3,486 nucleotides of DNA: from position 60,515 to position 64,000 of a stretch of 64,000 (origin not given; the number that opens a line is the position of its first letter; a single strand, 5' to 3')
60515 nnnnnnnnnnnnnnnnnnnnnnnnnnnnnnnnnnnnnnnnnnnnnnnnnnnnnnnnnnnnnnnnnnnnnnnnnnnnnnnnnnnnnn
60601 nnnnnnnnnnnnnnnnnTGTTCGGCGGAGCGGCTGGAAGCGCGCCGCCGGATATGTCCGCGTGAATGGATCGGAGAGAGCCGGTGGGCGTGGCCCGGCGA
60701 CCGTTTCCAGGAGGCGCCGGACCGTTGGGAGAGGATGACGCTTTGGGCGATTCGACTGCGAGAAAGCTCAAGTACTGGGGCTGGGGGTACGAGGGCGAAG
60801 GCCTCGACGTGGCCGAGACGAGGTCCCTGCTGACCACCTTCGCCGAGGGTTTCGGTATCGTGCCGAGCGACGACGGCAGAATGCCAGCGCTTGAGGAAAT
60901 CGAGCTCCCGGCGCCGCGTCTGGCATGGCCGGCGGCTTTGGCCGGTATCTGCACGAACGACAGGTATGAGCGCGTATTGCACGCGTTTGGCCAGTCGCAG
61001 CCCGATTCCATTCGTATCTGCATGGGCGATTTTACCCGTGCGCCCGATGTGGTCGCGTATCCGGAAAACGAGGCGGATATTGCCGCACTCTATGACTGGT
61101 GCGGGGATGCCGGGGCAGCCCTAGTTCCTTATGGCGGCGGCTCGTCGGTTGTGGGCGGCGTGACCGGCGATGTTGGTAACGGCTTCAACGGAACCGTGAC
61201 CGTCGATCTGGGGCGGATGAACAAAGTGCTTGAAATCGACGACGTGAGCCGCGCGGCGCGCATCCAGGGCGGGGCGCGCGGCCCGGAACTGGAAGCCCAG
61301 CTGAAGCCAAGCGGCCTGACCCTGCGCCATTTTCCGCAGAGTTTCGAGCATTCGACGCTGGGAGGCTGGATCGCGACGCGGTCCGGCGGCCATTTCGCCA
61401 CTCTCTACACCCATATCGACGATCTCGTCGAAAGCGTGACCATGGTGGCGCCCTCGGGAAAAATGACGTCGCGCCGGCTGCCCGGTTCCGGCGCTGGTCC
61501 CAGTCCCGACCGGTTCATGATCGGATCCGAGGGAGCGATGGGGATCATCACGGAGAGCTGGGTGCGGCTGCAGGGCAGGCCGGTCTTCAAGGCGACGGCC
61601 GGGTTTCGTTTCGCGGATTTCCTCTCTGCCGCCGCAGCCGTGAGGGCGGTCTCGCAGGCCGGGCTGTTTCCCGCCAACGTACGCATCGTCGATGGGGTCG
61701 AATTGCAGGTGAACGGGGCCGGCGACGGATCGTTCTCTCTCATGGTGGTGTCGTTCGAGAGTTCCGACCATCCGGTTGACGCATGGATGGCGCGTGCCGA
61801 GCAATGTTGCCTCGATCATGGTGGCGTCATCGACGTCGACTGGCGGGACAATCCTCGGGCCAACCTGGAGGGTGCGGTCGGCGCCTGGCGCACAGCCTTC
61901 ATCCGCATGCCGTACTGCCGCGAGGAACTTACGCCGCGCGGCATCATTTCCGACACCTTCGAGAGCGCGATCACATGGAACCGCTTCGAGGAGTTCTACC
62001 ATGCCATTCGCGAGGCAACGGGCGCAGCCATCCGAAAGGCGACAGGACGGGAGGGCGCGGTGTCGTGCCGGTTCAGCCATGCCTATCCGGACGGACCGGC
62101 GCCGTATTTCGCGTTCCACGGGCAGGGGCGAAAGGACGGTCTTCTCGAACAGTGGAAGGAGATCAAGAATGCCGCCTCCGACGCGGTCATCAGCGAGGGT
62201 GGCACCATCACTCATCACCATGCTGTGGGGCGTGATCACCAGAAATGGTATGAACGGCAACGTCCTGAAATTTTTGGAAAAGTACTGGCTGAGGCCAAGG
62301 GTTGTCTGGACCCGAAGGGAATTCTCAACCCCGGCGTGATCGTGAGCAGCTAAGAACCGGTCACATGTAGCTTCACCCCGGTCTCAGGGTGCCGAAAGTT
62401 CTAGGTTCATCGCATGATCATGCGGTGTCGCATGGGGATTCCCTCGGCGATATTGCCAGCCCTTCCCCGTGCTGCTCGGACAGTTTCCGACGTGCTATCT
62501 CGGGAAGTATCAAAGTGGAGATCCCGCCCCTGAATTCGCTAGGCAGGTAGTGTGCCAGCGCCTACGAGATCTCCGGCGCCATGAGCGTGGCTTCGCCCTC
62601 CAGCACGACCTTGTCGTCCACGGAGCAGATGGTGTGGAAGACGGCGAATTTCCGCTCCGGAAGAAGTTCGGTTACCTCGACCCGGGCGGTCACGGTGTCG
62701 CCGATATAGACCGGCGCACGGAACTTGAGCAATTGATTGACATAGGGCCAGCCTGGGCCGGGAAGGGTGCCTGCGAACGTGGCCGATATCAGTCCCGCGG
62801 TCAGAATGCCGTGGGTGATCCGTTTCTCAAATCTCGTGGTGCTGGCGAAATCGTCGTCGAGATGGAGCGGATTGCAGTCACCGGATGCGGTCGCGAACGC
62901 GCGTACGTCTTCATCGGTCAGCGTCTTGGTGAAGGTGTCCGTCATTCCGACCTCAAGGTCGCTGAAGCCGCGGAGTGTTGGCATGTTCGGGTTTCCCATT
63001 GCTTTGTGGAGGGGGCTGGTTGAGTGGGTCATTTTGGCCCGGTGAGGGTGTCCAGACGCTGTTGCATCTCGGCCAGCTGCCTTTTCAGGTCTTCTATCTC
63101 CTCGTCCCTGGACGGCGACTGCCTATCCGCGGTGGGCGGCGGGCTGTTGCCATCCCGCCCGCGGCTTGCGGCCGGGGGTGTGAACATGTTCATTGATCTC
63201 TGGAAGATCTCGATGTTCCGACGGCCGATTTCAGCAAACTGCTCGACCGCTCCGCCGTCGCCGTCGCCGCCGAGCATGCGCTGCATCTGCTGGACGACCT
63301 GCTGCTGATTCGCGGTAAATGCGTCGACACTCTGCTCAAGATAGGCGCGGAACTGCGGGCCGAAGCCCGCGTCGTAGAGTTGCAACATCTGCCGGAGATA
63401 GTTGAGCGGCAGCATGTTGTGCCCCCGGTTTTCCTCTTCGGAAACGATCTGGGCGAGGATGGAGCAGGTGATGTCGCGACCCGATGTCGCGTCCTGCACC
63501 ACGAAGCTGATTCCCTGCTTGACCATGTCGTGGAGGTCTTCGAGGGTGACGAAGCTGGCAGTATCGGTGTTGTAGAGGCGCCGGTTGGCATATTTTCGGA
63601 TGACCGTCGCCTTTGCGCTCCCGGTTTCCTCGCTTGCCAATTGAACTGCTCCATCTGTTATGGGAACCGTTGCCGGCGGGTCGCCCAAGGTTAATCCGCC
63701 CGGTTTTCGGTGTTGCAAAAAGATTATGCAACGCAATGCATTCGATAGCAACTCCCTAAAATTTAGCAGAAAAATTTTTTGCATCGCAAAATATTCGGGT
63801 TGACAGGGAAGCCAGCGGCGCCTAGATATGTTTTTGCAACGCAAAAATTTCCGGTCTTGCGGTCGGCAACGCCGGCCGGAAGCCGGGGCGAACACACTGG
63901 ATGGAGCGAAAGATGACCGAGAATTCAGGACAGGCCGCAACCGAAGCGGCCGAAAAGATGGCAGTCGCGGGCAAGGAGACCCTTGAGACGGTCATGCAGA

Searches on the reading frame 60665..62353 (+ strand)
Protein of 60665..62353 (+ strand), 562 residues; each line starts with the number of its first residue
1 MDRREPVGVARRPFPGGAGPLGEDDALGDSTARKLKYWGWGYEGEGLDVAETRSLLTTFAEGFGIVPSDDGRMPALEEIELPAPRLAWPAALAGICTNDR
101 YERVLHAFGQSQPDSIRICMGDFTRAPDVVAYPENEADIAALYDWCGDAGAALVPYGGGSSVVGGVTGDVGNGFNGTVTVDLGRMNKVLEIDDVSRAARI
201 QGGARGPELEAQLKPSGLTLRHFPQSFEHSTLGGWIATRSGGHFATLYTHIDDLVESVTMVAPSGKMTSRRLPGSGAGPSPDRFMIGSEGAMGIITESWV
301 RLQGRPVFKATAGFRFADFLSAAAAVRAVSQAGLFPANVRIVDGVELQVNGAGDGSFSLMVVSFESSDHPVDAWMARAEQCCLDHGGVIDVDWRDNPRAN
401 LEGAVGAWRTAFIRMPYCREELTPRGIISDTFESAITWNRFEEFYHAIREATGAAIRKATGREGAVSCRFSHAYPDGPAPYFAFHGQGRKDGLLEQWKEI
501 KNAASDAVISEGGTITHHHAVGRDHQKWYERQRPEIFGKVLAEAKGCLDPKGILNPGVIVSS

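Call 27: search_protein_families(library=pfam, proteins=[window:60665-62353:+], max_evalue=0.001)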
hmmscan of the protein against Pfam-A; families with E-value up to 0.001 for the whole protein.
window:60665-62353:+ (562 aa): 2 families
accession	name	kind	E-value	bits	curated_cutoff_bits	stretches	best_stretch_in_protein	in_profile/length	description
PF02913.24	FAD-oxidase_C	-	3.4e-37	128.9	21.2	1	307-558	3-247/248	FAD linked oxidases, C-terminal domain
PF01565.28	FAD_binding_4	-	9.4e-35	119.8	26.4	1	127-267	1-135/139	FAD binding domain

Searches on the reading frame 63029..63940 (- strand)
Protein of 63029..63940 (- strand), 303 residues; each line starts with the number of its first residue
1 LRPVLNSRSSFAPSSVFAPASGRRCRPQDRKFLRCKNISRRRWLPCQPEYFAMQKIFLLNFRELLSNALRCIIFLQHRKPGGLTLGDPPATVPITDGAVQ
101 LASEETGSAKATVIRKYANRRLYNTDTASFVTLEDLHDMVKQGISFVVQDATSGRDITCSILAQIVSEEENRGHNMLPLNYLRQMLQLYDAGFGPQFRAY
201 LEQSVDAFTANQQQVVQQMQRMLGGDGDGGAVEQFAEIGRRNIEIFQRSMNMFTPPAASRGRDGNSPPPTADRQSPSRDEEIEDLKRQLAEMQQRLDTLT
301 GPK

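Call 27: search_protein_families(library=pfam, proteins=[window:63029-63940:-], max_evalue=0.001)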
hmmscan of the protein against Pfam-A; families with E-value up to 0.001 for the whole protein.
window:63029-63940:- (303 aa): 2 families
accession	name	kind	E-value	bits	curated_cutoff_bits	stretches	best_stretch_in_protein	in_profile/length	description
PF07879.16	PHB_acc_N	-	5e-24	84.6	25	1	113-173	1-61/61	PHB/PHA accumulation regulator DNA-binding domain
PF05233.18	PHB_acc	-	9.1e-05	22.9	27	1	177-215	1-39/40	PHB accumulation regulatory domain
